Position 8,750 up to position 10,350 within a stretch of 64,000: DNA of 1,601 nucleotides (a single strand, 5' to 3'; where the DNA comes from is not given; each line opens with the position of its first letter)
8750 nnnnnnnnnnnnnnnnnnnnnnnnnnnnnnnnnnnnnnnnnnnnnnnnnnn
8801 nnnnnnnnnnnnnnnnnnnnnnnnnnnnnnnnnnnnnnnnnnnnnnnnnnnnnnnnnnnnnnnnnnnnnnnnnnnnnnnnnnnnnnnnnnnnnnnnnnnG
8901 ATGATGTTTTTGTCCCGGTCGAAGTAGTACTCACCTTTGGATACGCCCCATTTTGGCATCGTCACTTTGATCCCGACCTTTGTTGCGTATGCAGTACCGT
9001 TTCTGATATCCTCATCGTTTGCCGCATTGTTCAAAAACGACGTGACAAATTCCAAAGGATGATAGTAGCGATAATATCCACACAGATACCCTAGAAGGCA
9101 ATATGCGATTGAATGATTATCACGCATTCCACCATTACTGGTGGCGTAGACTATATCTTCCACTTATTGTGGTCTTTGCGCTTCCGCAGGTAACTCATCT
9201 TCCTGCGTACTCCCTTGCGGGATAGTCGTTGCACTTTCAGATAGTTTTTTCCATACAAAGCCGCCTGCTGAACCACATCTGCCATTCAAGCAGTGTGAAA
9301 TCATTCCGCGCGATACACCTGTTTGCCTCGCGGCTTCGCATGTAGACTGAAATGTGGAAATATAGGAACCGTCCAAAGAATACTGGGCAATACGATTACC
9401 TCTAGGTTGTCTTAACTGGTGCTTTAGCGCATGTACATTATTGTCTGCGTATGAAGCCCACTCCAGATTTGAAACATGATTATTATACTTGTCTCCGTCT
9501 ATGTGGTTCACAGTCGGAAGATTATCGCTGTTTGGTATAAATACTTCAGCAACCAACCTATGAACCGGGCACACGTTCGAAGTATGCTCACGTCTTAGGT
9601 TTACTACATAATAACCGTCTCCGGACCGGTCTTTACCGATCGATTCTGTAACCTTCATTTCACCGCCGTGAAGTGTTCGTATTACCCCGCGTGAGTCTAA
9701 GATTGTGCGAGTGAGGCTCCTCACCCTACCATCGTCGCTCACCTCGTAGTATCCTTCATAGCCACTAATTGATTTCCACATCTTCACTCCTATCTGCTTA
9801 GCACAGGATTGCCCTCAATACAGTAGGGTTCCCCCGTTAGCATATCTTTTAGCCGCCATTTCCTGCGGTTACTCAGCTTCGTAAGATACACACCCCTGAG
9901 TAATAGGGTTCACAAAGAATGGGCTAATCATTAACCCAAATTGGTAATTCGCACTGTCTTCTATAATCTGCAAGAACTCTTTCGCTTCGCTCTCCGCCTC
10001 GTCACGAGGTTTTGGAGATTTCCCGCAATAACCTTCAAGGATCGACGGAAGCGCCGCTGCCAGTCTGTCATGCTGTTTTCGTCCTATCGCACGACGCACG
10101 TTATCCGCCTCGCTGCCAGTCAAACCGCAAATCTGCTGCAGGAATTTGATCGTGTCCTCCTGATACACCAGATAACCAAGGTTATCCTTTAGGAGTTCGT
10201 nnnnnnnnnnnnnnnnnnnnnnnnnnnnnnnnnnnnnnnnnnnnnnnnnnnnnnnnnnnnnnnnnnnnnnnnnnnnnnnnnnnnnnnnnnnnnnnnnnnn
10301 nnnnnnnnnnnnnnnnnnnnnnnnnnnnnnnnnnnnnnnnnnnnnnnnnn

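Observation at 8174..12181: dnaE interrupted inside a conserved motif by an ~0.8 kb element encoding an HNH homing endonuclease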

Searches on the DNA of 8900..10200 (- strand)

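Call 3: search_rna_families(source=window, start=8900, end=10200, threshold=evalue, max_evalue=10, show_alignments=3)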
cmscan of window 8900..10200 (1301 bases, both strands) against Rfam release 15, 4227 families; matches with E-value up to 10: 1.
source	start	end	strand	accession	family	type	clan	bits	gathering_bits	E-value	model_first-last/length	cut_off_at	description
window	9130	9160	-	RF00028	Intron_gpI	Intron;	-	16.1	50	0.3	220-251/253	no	Group I catalytic intron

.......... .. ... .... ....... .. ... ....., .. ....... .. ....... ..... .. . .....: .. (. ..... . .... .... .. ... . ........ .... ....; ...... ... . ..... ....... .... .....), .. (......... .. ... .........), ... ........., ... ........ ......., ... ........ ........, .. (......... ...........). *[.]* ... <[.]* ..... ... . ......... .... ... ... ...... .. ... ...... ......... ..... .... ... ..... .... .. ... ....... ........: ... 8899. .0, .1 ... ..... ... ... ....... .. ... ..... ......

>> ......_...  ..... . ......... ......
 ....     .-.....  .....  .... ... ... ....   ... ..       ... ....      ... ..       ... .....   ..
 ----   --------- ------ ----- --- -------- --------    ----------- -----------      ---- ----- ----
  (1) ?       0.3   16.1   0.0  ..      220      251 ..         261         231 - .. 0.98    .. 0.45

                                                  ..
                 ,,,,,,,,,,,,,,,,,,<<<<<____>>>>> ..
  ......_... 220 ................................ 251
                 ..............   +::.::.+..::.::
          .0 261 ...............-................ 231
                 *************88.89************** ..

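Call 24: search_rna_families(sources=[L206, L109, L135, L136, L144, L146, L125, L117, L081, L073], threshold=gathering)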
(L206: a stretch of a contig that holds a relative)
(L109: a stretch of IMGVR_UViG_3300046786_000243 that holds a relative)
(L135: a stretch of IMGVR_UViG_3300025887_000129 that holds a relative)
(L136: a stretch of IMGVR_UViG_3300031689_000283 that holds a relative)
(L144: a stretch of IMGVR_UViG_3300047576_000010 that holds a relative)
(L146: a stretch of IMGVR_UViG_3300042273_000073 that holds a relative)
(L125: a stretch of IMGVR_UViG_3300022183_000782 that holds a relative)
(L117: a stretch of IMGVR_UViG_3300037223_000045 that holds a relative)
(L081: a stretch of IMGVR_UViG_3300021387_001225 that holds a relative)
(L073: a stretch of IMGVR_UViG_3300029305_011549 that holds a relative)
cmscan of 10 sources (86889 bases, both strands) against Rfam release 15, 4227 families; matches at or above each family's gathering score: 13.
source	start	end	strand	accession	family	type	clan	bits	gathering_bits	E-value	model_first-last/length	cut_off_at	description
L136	2697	2914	-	RF00028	Intron_gpI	Intron;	-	91.4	50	5.3e-22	1-253/253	no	Group I catalytic intron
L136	3527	3746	-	RF00028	Intron_gpI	Intron;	-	90.8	50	7.9e-22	1-253/253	no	Group I catalytic intron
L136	3865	4084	-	RF00028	Intron_gpI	Intron;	-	87.5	50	8.2e-21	1-253/253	no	Group I catalytic intron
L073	4044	4360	+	RF00028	Intron_gpI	Intron;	-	86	50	2.3e-20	1-253/253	no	Group I catalytic intron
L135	2651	2886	+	RF00028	Intron_gpI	Intron;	-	84.1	50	8.2e-20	1-253/253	no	Group I catalytic intron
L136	2318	2529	-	RF00028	Intron_gpI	Intron;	-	82.8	50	2.1e-19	1-253/253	no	Group I catalytic intron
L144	4354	4565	-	RF00028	Intron_gpI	Intron;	-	75.4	50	3.3e-17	1-253/253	no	Group I catalytic intron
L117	680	898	-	RF00028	Intron_gpI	Intron;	-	74.9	50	4.8e-17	1-253/253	no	Group I catalytic intron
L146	2585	2809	+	RF00028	Intron_gpI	Intron;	-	73.1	50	1.7e-16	1-253/253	no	Group I catalytic intron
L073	5139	5415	+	RF00028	Intron_gpI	Intron;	-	71.2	50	6e-16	1-253/253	no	Group I catalytic intron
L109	2854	3082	+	RF00028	Intron_gpI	Intron;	-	68.7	50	3.4e-15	1-253/253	no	Group I catalytic intron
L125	5094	5312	+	RF00028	Intron_gpI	Intron;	-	68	50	5.6e-15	1-253/253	no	Group I catalytic intron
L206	1720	1968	-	RF00028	Intron_gpI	Intron;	-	60.8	50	7.9e-13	1-253/253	no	Group I catalytic intron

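Call 27: search_rna_families(source=L206, start=1600, end=2100, threshold=gathering, show_alignments=1)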
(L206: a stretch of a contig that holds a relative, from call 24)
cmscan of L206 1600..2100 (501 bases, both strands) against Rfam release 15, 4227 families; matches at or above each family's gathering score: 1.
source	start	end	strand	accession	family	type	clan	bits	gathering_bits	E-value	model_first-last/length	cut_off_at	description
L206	1720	1968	-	RF00028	Intron_gpI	Intron;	-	60.8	50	4.6e-15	1-253/253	no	Group I catalytic intron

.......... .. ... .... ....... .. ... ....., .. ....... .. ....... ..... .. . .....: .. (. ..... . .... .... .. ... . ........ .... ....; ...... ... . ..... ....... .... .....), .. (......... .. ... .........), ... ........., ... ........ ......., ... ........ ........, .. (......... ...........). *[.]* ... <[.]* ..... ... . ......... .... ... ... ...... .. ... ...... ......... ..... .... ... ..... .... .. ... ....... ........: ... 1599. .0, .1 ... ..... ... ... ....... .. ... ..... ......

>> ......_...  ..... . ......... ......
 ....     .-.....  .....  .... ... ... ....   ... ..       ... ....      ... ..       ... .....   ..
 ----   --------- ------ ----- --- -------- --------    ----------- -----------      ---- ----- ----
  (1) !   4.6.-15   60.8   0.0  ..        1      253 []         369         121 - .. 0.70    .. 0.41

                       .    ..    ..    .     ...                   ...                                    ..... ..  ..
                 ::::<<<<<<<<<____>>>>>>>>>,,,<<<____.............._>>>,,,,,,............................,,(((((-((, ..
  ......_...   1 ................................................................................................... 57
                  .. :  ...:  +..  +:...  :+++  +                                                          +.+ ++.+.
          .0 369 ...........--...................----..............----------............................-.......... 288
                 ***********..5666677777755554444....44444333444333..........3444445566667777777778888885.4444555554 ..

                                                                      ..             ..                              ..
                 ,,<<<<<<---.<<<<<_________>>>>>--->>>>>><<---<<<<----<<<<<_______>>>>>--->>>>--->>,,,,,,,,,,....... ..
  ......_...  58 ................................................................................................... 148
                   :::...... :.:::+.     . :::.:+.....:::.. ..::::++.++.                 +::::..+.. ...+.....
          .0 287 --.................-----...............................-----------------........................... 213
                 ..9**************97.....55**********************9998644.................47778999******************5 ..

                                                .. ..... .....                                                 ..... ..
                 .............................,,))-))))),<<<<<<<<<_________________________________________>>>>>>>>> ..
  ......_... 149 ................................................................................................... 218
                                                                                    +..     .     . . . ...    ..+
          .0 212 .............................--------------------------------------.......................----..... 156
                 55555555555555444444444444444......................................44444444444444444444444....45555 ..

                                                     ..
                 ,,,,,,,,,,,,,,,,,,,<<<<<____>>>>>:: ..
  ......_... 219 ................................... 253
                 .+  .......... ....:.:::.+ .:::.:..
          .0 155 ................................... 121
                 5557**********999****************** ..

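Call 67: build_rna_model(alignment_id=A4)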
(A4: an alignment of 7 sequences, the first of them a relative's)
Model R1 built from alignment A4 (7 sequences, 128 columns); structure: RNAalifold consensus.
model positions 121; base pairs 10; branch points 0; effective number of sequences 2.72; information 0.59 bits per position. Calibrated on 0.2 Mb of random sequence (short: E-values are rough).
structure used (alignment columns):
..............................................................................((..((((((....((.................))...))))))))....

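Call 68: build_rna_model(alignment_id=A5)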
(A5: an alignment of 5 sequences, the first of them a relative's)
Model R2 built from alignment A5 (5 sequences, 142 columns); structure: RNAalifold consensus.
model positions 126; base pairs 23; branch points 2; effective number of sequences 2.38; information 0.59 bits per position. Calibrated on 0.2 Mb of random sequence (short: E-values are rough).
structure used (alignment columns):
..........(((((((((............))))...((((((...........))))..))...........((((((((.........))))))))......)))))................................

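Call 69: search_with_rna_model(model_id=R1, source=window, max_evalue=1, show_alignments=1)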
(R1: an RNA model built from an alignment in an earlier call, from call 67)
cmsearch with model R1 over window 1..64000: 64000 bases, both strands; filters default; matches with E-value up to 1: 1.
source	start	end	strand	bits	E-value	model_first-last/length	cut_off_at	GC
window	9797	9919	-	77.5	4.6e-14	1-121/121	no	0.47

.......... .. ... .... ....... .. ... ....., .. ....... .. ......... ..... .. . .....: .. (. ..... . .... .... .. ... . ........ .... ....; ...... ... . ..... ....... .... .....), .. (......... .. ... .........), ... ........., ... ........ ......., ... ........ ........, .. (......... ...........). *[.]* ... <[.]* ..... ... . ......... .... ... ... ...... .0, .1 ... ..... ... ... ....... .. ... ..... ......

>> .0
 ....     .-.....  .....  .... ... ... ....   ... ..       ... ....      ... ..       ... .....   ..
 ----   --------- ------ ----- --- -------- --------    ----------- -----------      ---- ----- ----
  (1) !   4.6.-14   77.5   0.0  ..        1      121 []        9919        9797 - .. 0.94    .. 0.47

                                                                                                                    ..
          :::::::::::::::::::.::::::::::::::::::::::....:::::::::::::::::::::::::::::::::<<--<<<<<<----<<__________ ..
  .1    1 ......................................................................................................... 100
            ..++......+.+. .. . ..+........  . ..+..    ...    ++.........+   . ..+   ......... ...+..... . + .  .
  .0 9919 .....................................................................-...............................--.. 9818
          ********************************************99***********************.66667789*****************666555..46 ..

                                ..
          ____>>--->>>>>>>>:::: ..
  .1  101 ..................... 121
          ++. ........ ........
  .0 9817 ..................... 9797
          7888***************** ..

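Call 70: search_with_rna_model(model_id=R2, source=window, max_evalue=1, show_alignments=1)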
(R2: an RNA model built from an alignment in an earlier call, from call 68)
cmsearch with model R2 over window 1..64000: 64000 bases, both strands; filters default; matches with E-value up to 1: 1.
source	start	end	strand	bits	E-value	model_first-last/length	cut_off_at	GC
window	9117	9237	-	87.3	4.1e-18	1-126/126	no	0.48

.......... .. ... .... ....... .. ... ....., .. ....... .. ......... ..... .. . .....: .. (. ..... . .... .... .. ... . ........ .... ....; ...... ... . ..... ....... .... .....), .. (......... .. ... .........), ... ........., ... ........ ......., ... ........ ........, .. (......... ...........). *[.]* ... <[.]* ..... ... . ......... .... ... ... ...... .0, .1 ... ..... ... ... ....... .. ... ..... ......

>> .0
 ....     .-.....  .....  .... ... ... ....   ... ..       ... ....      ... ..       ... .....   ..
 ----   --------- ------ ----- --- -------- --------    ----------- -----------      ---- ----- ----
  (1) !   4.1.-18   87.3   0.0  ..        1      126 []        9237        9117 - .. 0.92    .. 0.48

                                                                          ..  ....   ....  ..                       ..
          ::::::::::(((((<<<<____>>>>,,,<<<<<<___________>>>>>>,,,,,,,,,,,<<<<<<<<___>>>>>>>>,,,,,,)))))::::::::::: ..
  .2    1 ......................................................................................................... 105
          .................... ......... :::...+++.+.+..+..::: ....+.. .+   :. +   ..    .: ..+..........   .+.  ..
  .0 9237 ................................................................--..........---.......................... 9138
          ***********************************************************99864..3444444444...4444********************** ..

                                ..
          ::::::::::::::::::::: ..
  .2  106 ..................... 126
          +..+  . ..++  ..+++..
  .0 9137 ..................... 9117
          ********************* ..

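Call 82: search_with_rna_model(model_id=R1, sources=[L252, L073, L023, L025, L059, L065, L078, L136, L135, L144], max_evalue=1, show_alignments=2)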
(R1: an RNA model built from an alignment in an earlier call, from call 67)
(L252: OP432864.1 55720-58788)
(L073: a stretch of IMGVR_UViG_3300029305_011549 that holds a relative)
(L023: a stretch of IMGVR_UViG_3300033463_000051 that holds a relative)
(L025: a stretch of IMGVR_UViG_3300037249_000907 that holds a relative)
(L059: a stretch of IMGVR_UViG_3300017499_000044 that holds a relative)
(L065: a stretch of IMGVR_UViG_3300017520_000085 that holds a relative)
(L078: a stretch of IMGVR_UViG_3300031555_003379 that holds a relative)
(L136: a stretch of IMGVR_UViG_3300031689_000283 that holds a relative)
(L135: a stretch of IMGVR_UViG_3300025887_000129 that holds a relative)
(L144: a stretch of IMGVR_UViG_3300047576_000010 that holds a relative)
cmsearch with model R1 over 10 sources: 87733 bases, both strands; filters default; matches with E-value up to 1: 7.
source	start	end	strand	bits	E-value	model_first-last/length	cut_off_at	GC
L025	3464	3554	+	45.7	2.7e-07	1-121/121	no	0.56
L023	3557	3650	+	44.1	6e-07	1-121/121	no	0.44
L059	4739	4851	+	41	2.6e-06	1-121/121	no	0.48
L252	1118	1245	+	21.4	0.032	1-121/121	no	0.35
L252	1417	1522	+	20.2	0.058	1-121/121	no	0.33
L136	2433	2546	-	16.4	0.36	1-121/121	no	0.47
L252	868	906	+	14.7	0.83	80-114/121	no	0.44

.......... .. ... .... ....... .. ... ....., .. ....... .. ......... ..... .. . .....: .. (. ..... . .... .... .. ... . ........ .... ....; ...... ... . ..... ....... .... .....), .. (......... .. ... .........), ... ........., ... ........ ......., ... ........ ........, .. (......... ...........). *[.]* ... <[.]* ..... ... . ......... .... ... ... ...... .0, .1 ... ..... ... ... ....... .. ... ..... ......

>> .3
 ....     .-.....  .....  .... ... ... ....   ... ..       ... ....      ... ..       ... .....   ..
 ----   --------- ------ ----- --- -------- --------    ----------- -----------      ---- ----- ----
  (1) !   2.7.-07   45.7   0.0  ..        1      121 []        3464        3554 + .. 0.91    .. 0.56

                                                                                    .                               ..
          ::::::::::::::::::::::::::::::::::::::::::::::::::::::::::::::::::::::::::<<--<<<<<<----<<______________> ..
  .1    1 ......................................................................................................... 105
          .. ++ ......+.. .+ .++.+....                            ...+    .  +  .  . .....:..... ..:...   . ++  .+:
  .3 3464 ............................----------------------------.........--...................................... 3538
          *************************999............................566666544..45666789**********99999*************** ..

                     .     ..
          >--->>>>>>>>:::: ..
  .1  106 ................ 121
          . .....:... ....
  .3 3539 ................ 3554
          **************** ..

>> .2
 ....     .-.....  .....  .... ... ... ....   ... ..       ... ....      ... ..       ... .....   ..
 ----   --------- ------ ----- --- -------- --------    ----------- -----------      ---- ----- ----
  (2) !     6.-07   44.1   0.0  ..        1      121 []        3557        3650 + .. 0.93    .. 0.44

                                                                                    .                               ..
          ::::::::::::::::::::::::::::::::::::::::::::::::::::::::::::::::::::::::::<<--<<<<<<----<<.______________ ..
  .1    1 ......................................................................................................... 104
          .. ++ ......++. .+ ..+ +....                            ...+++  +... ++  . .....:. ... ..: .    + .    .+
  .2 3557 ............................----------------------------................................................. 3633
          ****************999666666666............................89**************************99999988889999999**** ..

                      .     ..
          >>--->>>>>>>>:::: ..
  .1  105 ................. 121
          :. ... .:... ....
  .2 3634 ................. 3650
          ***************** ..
